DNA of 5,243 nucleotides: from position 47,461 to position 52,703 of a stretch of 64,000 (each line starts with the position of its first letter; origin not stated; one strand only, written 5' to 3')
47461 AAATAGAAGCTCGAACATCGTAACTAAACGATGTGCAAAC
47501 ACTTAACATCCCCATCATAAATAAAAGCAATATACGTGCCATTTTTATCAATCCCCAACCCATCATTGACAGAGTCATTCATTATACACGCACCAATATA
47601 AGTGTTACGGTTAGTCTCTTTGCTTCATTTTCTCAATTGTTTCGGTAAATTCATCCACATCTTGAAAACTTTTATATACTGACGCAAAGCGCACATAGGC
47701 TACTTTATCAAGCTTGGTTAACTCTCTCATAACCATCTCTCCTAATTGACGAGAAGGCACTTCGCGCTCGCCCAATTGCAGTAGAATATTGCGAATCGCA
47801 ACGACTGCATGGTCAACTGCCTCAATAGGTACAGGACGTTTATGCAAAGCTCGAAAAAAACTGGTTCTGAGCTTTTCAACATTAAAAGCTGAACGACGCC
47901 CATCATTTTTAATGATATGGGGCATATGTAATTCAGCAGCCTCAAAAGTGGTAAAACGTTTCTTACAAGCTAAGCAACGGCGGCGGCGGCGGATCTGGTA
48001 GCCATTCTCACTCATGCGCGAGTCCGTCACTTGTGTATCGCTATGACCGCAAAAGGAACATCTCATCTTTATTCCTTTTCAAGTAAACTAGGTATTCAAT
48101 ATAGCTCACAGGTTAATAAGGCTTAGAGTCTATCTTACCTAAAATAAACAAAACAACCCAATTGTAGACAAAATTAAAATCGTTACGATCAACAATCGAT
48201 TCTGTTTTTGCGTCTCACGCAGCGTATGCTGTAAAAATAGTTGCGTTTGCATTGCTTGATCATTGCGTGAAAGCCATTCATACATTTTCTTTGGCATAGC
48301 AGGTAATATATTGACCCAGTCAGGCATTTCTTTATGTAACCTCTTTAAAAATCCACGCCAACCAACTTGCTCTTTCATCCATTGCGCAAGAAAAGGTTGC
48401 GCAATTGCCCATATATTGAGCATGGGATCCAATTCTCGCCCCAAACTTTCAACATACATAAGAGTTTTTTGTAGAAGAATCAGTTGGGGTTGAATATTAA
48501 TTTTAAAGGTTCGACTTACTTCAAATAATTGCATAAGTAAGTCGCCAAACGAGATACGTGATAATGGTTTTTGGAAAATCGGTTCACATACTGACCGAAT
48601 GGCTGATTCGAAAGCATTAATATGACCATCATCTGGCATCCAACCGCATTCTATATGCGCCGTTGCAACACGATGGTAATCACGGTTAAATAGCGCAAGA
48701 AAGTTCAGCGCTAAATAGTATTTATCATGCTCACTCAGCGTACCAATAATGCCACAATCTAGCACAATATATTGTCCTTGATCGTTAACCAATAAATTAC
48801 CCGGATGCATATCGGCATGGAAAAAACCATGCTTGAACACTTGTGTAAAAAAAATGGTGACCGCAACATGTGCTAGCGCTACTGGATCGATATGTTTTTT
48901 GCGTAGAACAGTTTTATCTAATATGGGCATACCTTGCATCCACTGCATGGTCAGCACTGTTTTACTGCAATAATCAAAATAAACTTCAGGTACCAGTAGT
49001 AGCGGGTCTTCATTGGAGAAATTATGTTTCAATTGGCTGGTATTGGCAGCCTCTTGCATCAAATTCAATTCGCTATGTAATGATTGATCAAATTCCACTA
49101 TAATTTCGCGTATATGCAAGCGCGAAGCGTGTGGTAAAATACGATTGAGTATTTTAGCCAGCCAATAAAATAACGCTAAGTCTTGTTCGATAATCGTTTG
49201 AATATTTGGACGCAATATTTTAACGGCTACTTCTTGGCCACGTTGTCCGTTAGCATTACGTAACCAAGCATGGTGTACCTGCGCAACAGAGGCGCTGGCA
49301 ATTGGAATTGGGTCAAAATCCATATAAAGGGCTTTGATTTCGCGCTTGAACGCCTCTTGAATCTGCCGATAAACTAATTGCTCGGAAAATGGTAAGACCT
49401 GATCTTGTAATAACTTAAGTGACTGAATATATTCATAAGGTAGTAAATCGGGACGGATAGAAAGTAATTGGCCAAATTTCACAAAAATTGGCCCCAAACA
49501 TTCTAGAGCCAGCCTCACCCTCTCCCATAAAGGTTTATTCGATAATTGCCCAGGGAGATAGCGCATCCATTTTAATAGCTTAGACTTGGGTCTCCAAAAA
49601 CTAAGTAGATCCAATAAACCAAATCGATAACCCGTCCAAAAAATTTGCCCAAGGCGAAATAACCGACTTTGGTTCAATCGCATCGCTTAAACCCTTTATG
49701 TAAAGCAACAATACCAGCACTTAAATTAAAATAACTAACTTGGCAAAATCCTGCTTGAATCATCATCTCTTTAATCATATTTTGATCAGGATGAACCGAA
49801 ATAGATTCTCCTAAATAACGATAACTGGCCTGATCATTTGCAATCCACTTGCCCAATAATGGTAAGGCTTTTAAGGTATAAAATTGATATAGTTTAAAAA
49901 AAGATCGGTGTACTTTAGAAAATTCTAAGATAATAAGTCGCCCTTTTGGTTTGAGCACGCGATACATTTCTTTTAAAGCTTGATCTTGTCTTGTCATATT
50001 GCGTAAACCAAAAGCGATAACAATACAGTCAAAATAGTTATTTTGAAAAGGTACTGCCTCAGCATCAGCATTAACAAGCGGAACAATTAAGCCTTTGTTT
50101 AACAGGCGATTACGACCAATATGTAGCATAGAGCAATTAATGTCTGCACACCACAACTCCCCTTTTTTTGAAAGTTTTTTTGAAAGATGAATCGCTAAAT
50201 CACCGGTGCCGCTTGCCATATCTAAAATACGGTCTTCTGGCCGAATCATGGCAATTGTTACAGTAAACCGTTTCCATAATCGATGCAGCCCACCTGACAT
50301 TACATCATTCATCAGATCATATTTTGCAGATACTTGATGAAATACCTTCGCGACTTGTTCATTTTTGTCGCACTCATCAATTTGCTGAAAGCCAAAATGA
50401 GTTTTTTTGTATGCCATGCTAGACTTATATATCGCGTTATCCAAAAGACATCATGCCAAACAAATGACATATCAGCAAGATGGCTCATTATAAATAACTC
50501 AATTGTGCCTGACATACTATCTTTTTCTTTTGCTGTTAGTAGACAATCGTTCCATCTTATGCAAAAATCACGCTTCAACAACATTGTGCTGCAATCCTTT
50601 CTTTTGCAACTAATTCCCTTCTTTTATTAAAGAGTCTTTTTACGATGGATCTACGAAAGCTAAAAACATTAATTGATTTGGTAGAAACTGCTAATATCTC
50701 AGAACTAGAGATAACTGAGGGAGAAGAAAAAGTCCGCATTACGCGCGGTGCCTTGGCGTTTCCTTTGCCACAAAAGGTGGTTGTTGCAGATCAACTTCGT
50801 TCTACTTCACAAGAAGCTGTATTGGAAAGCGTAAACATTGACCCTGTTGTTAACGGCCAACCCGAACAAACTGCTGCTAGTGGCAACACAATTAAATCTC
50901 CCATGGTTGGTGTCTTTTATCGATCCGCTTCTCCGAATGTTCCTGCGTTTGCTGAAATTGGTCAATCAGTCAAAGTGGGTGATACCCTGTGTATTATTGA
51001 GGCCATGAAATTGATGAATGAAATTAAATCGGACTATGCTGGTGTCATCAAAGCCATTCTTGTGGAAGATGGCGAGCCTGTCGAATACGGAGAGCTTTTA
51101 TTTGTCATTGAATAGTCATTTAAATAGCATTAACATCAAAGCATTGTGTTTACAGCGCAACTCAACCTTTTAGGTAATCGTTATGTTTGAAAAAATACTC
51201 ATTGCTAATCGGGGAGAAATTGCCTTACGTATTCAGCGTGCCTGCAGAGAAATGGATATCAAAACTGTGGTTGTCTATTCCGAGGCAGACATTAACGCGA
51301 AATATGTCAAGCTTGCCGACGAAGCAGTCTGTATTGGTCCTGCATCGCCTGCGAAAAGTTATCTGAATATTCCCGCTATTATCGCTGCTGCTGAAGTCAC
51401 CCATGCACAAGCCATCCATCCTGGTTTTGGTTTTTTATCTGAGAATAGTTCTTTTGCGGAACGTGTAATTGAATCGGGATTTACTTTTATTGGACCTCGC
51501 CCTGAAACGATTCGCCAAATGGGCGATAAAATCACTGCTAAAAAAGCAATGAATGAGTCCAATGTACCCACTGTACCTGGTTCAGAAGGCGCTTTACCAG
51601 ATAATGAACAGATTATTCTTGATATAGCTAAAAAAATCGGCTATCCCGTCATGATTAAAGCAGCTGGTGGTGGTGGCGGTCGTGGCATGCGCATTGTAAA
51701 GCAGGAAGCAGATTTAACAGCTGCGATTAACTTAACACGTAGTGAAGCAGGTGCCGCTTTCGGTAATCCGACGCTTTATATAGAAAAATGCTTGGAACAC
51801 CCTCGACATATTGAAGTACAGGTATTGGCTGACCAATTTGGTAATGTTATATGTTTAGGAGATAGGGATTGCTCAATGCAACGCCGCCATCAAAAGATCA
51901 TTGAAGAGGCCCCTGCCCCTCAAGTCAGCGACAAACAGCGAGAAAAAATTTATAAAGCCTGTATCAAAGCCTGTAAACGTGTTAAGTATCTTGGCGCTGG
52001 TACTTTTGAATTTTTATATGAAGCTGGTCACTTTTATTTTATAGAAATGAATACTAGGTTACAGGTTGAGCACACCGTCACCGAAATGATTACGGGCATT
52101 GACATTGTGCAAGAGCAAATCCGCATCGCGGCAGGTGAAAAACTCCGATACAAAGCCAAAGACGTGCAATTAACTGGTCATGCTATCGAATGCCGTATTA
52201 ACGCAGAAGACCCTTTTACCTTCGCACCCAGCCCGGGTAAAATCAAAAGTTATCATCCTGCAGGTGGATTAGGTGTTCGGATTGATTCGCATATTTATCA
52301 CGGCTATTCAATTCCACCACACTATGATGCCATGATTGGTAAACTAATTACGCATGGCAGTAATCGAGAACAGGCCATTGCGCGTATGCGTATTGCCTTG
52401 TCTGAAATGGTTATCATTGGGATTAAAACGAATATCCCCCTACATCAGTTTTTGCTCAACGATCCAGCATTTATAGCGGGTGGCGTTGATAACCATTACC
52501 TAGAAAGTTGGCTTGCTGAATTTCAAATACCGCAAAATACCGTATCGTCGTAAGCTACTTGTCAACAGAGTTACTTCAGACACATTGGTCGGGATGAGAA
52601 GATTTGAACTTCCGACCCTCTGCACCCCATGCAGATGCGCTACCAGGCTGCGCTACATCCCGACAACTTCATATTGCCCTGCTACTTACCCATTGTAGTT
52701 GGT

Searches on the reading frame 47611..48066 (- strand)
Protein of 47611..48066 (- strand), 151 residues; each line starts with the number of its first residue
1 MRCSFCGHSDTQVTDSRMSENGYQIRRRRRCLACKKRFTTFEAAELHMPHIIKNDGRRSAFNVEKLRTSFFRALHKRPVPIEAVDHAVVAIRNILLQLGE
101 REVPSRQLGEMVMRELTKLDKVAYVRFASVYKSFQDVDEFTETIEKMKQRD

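Call 65: search_protein_families(library=pfam, proteins=[window:47611-48066:-], max_evalue=0.00001)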
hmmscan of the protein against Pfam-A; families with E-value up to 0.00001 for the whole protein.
window:47611-48066:- (151 aa): 2 families
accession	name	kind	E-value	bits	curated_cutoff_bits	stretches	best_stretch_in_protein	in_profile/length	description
PF22811.2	Zn_ribbon_NrdR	-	2.1e-19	69.6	27.2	1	1-42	1-42/42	Transcriptional repressor NrdR-like, N-terminal domain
PF03477.21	ATP-cone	-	4.3e-18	66.1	25.8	1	50-136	2-87/88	ATP cone domain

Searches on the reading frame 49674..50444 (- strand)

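Call 61: search_protein_families(library=pfam, proteins=[window:49674-50444:-])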
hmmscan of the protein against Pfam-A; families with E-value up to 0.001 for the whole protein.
window:49674-50444:- (256 aa): 8 families
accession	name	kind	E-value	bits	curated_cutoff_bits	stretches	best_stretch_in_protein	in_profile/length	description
PF01209.24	Ubie_methyltran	-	1.9e-77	260.2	20.1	1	27-253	5-233/233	ubiE/COQ5 methyltransferase family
PF13649.12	Methyltransf_25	-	3.6e-20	72.9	27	1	73-168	1-97/97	Methyltransferase domain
PF08241.18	Methyltransf_11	-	1.1e-18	68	21.2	1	74-172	1-95/95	Methyltransferase domain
PF13847.12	Methyltransf_31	-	8.9e-17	61.6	27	1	68-229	2-142/145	Methyltransferase domain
PF08242.18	Methyltransf_12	-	3.8e-11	44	30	1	74-170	1-98/98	Methyltransferase domain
PF13489.12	Methyltransf_23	-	1e-07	32.3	27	1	55-177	7-121/164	Methyltransferase domain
PF07021.18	MetW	-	6.3e-07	29.7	21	1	60-165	4-103/193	Methionine biosynthesis protein MetW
PF05175.20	MTS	-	0.00025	21.2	23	1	70-174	32-140/170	Methyltransferase small domain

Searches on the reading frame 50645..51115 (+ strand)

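Call 65: search_protein_families(library=pfam, proteins=[window:50645-51115:+], max_evalue=0.00001)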
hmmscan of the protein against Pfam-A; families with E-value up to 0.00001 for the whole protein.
window:50645-51115:+ (156 aa): 2 families
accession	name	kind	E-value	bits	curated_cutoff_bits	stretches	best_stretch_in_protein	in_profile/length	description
PF00364.28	Biotin_lipoyl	-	1.8e-23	82.6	22.1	1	82-155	2-73/73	Biotin-requiring enzyme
PF13533.13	Biotin_lipoyl_2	-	6.7e-08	32.6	29.8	0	127-156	3-32/32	Biotin-lipoyl like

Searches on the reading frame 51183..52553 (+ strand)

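Call 45: search_protein_families(library=pfam, proteins=[window:51183-52553:+])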
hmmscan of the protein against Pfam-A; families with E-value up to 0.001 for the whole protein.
window:51183-52553:+ (456 aa): 6 families
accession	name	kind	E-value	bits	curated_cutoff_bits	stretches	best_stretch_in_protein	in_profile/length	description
PF02786.22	CPSase_L_D2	-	2.4e-82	276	19.8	1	115-322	1-209/211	Carbamoyl-phosphate synthase L chain, ATP binding domain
PF00289.28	Biotin_carb_N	-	1.4e-45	154.7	25.5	1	1-110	1-110/110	Biotin carboxylase, N-terminal domain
PF02785.25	Biotin_carb_C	-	9.4e-38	129.1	32.4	1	336-441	1-107/108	Biotin carboxylase C-terminal domain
PF02222.28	ATP-grasp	-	1.8e-10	41.2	27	1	142-292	19-162/179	ATP-grasp domain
PF07478.18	Dala_Dala_lig_C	-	2.6e-09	37.3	24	1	141-291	24-174/204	D-ala D-ala ligase C-terminus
PF02655.19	ATP-grasp_3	-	3.6e-05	24.3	23.2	1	114-294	2-158/160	ATP-grasp domain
